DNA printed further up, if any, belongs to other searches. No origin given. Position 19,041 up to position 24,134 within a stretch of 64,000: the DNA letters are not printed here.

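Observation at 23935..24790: Near-identical 420-bp tandem repeats inside paralog 3 (beta-helix-like module)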

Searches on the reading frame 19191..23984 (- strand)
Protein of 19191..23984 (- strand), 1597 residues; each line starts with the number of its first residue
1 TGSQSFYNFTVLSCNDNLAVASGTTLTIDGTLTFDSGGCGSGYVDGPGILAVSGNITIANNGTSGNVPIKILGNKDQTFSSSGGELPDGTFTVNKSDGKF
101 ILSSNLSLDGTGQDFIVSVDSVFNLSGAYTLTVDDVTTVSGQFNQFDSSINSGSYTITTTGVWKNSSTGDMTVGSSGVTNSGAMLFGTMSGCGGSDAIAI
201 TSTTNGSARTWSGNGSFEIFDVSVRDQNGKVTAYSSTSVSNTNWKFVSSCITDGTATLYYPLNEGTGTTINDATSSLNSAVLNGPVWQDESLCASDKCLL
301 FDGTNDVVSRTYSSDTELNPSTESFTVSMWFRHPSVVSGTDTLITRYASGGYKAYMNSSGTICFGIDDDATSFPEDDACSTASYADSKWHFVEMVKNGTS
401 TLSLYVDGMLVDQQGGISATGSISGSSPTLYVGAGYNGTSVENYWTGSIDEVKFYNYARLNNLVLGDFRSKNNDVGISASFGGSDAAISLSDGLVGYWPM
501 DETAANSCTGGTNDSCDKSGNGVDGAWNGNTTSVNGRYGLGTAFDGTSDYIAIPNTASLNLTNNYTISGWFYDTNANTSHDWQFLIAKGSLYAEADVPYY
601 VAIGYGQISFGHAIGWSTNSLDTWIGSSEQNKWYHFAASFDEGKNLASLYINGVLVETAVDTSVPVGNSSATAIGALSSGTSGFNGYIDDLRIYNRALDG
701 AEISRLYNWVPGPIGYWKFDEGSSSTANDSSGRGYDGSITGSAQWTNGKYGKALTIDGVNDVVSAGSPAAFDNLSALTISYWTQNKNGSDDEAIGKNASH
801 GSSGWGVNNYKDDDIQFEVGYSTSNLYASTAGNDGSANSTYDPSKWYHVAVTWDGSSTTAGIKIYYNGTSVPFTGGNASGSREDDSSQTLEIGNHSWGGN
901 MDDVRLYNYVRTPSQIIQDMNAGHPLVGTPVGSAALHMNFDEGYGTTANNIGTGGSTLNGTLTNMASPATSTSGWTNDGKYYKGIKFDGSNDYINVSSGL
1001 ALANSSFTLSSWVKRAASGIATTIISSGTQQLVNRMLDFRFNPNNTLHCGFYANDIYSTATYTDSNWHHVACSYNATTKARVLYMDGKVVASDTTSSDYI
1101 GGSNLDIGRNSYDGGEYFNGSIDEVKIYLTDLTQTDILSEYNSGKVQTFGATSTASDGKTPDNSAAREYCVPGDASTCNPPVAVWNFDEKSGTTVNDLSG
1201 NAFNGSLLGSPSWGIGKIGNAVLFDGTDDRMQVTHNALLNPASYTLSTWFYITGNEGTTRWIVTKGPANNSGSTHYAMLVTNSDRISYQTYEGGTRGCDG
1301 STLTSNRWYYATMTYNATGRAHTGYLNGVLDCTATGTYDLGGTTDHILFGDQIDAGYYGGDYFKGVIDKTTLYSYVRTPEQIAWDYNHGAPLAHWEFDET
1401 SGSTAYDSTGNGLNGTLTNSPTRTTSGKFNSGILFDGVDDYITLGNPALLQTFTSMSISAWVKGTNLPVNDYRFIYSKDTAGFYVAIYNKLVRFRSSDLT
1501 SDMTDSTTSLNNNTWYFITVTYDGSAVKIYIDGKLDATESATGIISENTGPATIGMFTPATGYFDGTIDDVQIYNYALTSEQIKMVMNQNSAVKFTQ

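Call 71: find_encoding_contigs(protein=window:19191-23984:-, flank=10000, max_places=4)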
Protein window:19191-23984:- (1597 aa): 1 contig read that carries it; 1 place shown.
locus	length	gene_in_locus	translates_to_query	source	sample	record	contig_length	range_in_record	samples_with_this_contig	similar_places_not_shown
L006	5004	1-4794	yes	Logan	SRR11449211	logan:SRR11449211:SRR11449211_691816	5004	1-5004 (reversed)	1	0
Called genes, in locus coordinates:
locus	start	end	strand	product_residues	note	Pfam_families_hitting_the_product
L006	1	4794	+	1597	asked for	?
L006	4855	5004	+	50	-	?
